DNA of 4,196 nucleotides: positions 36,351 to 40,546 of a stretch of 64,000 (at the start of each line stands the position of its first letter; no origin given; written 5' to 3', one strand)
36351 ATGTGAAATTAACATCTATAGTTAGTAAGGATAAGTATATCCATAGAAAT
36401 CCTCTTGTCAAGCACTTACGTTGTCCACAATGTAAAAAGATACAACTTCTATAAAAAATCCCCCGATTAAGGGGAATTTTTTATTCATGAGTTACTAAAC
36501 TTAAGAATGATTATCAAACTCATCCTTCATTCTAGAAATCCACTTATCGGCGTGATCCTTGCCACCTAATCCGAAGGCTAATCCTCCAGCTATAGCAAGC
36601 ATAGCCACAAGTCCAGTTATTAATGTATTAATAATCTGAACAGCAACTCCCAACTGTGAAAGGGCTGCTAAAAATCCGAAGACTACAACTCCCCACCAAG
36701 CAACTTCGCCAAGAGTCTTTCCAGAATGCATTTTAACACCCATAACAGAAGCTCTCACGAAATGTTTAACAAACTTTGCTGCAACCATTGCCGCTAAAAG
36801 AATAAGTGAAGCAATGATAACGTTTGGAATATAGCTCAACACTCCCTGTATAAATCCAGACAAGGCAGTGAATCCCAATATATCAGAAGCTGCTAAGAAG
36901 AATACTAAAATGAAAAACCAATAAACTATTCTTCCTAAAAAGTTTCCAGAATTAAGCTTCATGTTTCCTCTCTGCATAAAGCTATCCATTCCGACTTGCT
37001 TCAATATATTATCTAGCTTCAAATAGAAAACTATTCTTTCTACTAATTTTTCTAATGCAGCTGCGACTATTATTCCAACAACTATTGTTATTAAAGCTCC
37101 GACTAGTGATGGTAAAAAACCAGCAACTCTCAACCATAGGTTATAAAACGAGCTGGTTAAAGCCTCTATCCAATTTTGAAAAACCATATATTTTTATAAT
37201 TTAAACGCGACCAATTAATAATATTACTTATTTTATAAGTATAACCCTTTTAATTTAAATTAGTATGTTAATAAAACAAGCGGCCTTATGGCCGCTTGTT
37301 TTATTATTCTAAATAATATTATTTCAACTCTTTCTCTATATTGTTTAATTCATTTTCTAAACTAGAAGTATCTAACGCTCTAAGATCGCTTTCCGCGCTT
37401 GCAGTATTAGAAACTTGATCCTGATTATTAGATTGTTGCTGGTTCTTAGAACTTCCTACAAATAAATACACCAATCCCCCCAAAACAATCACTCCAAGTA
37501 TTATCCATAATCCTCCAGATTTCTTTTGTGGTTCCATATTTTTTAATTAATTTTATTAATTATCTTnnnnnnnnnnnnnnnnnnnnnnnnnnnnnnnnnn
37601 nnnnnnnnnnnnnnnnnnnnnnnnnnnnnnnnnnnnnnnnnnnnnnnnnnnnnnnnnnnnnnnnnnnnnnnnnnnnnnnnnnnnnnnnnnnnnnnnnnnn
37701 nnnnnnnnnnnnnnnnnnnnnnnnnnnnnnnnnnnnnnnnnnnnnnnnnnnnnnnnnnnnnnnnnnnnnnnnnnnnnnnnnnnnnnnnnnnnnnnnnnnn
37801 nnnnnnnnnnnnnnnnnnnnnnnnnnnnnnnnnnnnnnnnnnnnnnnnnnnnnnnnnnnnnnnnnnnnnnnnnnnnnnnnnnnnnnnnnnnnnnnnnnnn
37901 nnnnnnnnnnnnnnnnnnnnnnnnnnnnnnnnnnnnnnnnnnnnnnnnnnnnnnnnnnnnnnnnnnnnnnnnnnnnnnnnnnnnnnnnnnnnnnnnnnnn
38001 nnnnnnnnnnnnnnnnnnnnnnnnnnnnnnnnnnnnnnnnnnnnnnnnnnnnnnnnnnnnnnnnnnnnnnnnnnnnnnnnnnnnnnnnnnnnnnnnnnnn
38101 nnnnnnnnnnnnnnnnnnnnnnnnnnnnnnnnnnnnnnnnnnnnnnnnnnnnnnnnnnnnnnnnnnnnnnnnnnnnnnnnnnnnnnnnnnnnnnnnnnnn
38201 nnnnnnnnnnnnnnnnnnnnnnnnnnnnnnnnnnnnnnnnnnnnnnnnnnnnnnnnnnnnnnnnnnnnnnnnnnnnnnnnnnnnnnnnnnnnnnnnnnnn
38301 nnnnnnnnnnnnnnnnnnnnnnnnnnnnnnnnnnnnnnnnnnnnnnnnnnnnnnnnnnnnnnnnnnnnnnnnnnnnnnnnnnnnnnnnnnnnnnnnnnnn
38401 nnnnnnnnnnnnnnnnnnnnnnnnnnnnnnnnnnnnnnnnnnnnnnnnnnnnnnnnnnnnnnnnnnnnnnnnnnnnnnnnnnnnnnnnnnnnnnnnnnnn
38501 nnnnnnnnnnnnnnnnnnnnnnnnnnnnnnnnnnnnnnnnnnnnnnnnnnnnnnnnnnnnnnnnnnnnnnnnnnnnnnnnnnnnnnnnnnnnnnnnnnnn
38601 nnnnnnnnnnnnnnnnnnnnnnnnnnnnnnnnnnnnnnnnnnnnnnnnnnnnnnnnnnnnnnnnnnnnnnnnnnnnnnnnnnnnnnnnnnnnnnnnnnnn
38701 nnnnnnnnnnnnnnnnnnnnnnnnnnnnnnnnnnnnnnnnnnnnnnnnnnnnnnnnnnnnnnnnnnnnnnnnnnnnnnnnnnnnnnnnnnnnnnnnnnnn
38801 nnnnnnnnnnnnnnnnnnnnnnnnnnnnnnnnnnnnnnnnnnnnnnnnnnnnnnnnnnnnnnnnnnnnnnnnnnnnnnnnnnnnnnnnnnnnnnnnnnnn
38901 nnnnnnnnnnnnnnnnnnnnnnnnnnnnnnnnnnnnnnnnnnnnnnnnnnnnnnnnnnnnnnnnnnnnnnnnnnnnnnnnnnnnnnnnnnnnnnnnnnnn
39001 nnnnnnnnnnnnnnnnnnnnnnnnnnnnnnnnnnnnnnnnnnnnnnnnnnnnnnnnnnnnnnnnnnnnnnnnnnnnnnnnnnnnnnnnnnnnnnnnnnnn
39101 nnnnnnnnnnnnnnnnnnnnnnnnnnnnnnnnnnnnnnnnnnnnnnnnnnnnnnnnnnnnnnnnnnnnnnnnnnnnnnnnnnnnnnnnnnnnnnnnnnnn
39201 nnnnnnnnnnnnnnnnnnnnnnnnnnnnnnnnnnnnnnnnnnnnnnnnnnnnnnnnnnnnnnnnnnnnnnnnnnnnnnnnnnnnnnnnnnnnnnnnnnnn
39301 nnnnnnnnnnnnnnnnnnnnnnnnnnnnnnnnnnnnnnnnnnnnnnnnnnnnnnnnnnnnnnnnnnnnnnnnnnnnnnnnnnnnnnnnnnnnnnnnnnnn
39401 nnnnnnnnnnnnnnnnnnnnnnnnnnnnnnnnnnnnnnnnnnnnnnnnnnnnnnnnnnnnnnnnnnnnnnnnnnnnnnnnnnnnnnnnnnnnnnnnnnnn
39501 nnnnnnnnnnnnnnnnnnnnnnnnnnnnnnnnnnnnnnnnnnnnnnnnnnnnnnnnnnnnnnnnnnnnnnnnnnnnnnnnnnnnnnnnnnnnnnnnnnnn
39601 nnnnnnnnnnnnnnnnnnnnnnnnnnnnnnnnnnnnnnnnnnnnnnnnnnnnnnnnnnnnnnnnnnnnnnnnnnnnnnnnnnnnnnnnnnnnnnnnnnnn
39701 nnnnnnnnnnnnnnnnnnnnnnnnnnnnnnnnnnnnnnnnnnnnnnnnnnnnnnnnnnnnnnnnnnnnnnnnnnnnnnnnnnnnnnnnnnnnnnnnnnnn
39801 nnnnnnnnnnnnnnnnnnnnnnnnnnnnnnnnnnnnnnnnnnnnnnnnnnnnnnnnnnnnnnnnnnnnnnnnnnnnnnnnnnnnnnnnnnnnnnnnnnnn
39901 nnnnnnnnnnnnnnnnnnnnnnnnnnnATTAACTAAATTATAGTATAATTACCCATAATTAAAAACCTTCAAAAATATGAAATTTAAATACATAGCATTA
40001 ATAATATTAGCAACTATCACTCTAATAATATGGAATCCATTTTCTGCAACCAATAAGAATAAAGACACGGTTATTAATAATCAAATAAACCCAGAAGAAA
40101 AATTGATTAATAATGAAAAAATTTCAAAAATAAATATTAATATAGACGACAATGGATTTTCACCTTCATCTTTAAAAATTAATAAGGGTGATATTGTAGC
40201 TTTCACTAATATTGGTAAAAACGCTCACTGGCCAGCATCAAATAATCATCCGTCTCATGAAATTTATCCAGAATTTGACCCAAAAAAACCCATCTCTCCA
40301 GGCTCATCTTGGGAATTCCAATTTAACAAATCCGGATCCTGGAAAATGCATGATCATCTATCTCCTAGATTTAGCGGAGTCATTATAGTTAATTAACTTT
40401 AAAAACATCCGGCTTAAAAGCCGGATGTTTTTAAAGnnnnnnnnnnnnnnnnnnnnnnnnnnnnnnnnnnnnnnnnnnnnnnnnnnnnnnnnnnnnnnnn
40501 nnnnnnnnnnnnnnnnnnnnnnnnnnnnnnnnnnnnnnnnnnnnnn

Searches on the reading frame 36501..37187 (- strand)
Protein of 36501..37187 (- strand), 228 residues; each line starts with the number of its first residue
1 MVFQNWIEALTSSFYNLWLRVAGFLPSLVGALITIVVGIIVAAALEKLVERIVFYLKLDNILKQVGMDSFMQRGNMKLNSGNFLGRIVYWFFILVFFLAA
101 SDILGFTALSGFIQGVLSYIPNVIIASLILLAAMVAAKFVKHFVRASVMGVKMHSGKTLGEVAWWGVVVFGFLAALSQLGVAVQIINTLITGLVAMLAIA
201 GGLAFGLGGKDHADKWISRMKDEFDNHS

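Call 8: search_protein_families(library=pfam, proteins=[window:36501-37187:-], max_evalue=0.001)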
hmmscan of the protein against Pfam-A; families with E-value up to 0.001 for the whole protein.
window:36501-37187:- (228 aa): 1 family
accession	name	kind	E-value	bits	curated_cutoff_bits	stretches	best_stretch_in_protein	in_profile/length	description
PF05552.17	MS_channel_1st_1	-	1.5e-14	54.1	22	2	108-150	2-44/50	Mechanosensitive ion channel, conserved TM helix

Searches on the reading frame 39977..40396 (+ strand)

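Call 9: search_protein_families(library=pfam, proteins=[window:39977-40396:+], max_evalue=0.001)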
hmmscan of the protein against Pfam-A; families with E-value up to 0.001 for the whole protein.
window:39977-40396:+ (139 aa): 1 family
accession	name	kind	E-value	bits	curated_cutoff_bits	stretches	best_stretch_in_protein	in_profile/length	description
PF13473.12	Cupredoxin_1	-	6.2e-07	29.8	27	1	46-138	17-104/104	Cupredoxin-like domain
